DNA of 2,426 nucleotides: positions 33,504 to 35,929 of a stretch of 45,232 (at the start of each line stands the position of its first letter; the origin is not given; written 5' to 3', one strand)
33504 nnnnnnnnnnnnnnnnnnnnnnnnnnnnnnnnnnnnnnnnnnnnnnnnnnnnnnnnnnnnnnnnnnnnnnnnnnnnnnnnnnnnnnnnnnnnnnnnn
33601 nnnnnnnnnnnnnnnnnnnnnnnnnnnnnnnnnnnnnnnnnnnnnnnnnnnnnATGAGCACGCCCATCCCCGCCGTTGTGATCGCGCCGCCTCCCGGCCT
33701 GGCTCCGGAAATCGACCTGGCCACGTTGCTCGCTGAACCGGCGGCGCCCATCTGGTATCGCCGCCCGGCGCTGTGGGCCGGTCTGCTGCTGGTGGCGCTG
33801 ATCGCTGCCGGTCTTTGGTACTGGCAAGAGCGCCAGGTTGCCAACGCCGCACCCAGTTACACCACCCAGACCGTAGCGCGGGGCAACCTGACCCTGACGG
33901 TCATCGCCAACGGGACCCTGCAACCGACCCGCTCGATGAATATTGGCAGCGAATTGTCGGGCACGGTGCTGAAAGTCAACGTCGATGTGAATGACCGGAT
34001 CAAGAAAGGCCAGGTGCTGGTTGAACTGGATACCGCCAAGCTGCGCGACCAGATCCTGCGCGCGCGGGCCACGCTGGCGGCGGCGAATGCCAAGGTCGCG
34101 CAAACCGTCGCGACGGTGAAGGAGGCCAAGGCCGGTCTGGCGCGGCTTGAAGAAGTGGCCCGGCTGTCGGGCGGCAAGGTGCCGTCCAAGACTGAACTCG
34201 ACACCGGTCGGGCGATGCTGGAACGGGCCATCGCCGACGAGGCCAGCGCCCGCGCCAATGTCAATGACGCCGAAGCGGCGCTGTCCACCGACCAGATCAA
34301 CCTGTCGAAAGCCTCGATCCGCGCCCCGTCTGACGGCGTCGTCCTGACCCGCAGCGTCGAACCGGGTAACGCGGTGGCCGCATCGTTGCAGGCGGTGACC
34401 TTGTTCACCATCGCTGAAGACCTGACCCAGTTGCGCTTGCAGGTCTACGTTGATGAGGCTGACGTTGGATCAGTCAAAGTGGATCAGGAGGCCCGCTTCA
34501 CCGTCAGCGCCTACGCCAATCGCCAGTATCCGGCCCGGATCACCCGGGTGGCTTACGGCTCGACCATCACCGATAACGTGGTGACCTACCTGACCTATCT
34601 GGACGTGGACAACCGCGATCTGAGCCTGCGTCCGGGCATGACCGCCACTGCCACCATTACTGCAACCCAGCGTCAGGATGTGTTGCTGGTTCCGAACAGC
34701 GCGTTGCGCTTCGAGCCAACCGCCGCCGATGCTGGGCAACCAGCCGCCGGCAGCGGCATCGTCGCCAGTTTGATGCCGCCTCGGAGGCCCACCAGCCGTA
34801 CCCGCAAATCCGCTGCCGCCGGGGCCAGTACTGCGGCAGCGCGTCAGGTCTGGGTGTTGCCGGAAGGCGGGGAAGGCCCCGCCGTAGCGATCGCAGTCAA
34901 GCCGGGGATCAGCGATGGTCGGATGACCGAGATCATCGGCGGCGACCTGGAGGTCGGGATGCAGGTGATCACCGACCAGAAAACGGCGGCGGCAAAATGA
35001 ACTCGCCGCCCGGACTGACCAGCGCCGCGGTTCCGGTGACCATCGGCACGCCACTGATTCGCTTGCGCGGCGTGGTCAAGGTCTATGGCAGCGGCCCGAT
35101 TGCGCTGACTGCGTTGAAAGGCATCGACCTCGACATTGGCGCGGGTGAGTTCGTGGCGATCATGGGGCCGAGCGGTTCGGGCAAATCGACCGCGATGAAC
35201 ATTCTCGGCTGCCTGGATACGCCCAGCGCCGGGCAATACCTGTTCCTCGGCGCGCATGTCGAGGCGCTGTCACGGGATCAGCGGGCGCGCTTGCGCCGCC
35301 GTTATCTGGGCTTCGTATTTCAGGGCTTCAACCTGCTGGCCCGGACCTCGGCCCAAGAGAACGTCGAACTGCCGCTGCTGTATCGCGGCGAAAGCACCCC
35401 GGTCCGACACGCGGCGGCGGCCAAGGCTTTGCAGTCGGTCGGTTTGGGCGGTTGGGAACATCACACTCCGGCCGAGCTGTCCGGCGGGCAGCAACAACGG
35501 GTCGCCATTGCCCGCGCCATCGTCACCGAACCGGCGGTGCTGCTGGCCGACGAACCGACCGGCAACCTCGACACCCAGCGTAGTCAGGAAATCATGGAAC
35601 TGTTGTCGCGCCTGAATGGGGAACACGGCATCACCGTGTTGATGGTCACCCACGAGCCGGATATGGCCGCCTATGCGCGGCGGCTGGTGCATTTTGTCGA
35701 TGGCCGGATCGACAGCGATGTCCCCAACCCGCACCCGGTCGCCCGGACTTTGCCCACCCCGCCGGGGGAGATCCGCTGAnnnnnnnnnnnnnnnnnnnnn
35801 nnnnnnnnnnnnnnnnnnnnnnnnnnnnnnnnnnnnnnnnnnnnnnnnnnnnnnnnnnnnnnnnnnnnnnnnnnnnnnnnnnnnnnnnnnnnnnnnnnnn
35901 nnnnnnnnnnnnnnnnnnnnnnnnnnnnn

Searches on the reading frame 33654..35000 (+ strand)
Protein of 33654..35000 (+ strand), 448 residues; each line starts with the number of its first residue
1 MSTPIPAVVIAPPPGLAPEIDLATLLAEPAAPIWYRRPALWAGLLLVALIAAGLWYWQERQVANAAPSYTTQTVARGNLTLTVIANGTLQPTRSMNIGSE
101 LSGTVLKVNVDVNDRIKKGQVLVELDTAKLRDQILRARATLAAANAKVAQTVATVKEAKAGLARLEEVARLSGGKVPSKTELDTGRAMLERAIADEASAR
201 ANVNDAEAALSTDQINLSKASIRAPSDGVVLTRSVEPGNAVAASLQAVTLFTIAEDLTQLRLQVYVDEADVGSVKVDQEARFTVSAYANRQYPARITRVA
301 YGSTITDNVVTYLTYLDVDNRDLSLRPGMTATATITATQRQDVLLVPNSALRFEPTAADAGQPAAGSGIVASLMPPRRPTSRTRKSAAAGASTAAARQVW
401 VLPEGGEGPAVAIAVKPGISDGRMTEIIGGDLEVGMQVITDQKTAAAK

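Call 73: search_protein_families(library=pfam, proteins=[window:33654-35000:+], max_evalue=0.00001)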
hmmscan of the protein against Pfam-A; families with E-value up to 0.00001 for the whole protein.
window:33654-35000:+ (448 aa): 3 families
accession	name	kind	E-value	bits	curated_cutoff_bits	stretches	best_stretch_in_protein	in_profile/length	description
PF16576.10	HlyD_D23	-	6.6e-17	61.9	30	1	90-331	15-214/214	Barrel-sandwich domain of CusB or HlyD membrane-fusion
PF13437.12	HlyD_3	-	4.2e-16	60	22.2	1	222-328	2-106/106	HlyD family secretion protein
PF13533.13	Biotin_lipoyl_2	-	9.4e-06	25.8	29.8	0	99-126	5-32/32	Biotin-lipoyl like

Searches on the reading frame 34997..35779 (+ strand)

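Call 73: search_protein_families(library=pfam, proteins=[window:34997-35779:+], max_evalue=0.00001)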
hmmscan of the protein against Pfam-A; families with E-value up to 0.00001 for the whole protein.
window:34997-35779:+ (260 aa): 2 families
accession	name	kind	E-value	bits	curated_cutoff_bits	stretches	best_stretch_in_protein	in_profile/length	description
PF00005.33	ABC_tran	-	5.1e-32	111.8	25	1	40-188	1-136/137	ABC transporter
PF13304.12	AAA_21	-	1.9e-06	28.6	27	0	159-221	236-300/304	AAA domain, putative AbiEii toxin, Type IV TA system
